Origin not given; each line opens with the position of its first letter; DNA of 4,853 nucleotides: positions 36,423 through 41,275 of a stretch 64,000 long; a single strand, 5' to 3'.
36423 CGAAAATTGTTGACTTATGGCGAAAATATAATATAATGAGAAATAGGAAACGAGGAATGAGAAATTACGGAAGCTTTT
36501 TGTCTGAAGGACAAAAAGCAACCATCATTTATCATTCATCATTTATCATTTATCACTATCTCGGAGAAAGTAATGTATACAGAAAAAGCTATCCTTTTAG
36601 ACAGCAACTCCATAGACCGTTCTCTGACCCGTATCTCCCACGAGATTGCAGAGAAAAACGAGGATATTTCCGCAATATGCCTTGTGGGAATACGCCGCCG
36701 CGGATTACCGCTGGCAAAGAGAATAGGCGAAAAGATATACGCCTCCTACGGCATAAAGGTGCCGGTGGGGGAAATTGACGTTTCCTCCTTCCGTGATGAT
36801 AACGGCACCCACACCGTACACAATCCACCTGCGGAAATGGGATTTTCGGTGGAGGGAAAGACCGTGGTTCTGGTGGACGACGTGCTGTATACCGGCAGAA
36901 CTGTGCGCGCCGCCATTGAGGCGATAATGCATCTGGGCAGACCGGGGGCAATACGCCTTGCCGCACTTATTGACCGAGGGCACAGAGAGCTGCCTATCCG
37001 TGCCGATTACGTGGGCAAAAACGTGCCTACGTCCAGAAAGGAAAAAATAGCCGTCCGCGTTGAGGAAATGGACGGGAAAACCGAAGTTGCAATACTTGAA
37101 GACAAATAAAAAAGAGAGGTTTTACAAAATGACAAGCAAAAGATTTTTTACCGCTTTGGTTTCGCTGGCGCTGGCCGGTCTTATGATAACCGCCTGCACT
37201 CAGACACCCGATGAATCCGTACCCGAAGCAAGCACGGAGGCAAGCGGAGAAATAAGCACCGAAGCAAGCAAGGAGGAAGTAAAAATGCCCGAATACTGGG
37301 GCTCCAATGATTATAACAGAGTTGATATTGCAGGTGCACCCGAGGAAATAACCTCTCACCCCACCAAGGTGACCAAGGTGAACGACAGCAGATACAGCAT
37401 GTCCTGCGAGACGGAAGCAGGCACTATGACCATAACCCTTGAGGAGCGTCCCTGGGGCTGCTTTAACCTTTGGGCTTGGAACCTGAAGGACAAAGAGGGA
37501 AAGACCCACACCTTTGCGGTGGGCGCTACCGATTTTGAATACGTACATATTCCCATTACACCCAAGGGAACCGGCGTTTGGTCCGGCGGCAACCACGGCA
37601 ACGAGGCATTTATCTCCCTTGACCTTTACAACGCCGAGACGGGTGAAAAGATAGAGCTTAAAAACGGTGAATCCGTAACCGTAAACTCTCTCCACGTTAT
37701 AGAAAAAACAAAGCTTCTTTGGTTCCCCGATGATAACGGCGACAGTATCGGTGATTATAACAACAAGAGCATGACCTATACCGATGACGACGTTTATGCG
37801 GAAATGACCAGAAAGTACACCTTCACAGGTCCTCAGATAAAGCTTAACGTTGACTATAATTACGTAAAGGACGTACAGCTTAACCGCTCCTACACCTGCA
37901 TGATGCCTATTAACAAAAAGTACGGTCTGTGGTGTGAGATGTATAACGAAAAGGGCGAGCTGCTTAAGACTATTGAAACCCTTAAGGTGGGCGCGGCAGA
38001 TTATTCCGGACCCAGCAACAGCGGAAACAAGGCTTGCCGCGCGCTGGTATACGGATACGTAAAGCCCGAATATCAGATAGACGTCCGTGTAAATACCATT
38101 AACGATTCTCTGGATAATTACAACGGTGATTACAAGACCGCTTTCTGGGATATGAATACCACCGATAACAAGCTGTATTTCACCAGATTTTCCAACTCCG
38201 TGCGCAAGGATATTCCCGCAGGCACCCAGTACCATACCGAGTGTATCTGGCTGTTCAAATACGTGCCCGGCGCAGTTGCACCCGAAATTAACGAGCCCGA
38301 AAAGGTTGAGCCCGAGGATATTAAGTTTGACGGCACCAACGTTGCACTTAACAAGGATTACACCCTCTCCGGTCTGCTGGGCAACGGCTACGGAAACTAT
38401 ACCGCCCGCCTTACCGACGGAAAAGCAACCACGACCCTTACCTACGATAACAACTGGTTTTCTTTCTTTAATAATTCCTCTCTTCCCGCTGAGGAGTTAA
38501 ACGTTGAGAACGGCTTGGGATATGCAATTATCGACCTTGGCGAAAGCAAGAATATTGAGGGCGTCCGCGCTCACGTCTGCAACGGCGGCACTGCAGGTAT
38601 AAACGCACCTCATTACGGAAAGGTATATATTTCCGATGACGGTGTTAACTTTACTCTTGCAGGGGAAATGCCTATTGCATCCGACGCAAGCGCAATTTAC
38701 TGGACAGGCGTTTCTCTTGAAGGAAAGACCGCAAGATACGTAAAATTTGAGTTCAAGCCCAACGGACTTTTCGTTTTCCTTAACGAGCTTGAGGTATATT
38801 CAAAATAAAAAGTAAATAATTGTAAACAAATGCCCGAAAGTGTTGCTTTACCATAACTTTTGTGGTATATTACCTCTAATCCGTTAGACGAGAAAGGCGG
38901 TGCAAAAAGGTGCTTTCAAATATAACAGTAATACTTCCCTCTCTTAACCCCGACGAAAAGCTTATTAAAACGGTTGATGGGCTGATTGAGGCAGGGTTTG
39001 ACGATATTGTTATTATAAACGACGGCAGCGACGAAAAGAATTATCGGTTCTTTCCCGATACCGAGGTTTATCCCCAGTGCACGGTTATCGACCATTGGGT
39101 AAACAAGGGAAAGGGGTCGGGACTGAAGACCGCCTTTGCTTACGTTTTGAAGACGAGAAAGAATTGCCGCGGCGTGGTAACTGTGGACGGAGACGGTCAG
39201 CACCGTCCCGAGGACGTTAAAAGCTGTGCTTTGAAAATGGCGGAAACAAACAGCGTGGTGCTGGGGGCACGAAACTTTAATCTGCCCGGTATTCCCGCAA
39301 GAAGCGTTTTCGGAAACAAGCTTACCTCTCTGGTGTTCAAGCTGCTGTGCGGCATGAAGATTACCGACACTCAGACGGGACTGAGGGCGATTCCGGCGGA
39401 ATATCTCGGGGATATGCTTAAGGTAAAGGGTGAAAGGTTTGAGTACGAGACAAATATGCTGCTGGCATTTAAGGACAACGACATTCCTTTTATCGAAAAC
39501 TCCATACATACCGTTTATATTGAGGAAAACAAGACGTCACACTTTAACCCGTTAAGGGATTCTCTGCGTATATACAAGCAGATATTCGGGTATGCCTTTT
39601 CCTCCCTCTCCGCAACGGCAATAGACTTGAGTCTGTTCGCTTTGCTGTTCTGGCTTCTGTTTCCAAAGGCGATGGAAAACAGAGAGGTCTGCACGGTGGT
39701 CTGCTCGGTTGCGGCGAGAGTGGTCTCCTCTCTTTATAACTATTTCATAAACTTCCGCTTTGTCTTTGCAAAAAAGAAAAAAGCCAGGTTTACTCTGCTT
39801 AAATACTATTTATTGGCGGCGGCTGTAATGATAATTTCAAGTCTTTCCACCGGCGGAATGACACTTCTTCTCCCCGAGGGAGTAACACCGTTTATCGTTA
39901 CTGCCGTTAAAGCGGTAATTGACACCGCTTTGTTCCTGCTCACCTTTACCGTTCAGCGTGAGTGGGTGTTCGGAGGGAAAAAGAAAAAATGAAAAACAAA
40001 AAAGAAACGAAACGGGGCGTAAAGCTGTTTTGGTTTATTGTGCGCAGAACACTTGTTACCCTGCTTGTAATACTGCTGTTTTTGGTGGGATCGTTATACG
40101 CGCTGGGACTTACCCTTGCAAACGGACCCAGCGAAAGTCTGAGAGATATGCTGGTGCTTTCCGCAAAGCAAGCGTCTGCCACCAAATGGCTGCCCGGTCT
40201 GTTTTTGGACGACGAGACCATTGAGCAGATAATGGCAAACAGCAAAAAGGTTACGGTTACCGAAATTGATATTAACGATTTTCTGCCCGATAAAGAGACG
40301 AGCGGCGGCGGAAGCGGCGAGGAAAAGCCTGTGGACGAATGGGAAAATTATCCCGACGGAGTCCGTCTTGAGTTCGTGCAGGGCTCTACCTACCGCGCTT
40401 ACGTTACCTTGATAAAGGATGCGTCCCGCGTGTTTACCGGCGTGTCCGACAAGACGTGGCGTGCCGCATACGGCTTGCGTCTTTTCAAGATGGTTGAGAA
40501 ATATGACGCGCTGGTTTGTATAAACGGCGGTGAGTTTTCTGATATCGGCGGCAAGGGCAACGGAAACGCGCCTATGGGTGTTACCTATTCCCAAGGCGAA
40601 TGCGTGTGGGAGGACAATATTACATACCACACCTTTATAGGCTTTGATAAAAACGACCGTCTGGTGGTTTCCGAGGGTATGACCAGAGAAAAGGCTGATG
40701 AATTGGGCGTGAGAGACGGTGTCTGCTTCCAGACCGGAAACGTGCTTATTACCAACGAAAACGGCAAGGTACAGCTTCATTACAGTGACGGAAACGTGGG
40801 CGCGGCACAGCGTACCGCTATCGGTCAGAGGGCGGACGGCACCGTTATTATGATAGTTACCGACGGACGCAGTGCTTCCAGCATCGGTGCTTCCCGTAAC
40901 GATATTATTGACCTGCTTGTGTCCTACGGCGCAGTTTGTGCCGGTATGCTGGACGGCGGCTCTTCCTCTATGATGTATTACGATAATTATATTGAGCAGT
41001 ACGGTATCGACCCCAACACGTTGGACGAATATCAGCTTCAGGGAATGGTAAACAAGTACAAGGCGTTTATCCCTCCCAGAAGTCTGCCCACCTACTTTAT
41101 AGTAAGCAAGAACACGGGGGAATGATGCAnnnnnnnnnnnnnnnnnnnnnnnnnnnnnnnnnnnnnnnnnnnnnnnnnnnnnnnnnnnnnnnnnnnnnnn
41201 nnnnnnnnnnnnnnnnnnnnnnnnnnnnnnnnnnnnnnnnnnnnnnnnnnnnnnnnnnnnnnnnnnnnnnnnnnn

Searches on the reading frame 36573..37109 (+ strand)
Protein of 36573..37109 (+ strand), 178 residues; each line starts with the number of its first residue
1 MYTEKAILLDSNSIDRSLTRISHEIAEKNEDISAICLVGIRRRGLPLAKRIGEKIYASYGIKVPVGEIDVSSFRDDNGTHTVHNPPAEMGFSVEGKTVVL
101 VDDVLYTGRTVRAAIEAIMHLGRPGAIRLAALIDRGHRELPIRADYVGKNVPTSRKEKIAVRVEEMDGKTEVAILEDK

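Call 95: search_protein_families(library=pfam, proteins=[window:36573-37109:+], max_evalue=0.00001)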
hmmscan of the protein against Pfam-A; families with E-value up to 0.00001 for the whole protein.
window:36573-37109:+ (178 aa): 1 family
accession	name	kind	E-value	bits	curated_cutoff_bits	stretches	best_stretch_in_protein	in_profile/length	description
PF00156.33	Pribosyltran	-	5.2e-24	84.8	26.3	1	17-152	11-144/158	Phosphoribosyl transferase domain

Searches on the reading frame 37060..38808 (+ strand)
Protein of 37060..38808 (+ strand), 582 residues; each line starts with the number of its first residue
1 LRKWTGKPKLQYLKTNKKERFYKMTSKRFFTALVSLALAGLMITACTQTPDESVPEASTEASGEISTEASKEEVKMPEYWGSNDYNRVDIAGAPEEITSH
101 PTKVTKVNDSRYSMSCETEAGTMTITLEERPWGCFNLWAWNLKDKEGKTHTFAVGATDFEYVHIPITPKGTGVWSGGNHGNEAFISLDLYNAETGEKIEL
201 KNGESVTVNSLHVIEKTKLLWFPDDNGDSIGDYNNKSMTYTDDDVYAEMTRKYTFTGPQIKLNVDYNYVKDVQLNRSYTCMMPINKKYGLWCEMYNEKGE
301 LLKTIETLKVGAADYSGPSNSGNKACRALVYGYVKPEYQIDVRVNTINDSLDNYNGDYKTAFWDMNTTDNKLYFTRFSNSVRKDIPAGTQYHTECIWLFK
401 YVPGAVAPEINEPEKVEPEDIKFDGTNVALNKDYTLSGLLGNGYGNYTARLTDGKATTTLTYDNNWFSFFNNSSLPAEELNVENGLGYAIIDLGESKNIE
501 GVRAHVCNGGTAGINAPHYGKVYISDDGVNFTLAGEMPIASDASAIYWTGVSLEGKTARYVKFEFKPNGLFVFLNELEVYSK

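Call 95: search_protein_families(library=pfam, proteins=[window:37060-38808:+], max_evalue=0.00001)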
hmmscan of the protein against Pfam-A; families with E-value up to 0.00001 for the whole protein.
window:37060-38808:+ (582 aa): 1 family
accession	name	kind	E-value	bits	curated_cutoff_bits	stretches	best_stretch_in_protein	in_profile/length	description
PF00754.31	F5_F8_type_C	-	2.8e-06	27.9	28.2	0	481-566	34-113/127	F5/8 type C domain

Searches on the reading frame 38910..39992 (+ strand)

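Call 95: search_protein_families(library=pfam, proteins=[window:38910-39992:+], max_evalue=0.00001)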
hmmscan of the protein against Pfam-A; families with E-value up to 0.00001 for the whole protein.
window:38910-39992:+ (360 aa): 2 families
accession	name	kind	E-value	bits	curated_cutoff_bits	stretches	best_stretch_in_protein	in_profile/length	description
PF00535.33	Glycos_transf_2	-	1.5e-09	38.4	23.3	1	6-122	1-116/168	Glycosyl transferase family 2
PF04138.20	GtrA_DPMS_TM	-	7.1e-08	33.1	26.1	1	228-354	2-117/117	GtrA/DPMS, transmembrane domain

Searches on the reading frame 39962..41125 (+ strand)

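Call 95: search_protein_families(library=pfam, proteins=[window:39962-41125:+], max_evalue=0.00001)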
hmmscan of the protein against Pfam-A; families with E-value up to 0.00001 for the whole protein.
window:39962-41125:+ (387 aa): 1 family
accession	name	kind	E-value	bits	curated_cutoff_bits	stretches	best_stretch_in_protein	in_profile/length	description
PF09992.14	NAGPA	-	9.1e-31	107.8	25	1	183-356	3-147/169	Phosphodiester glycosidase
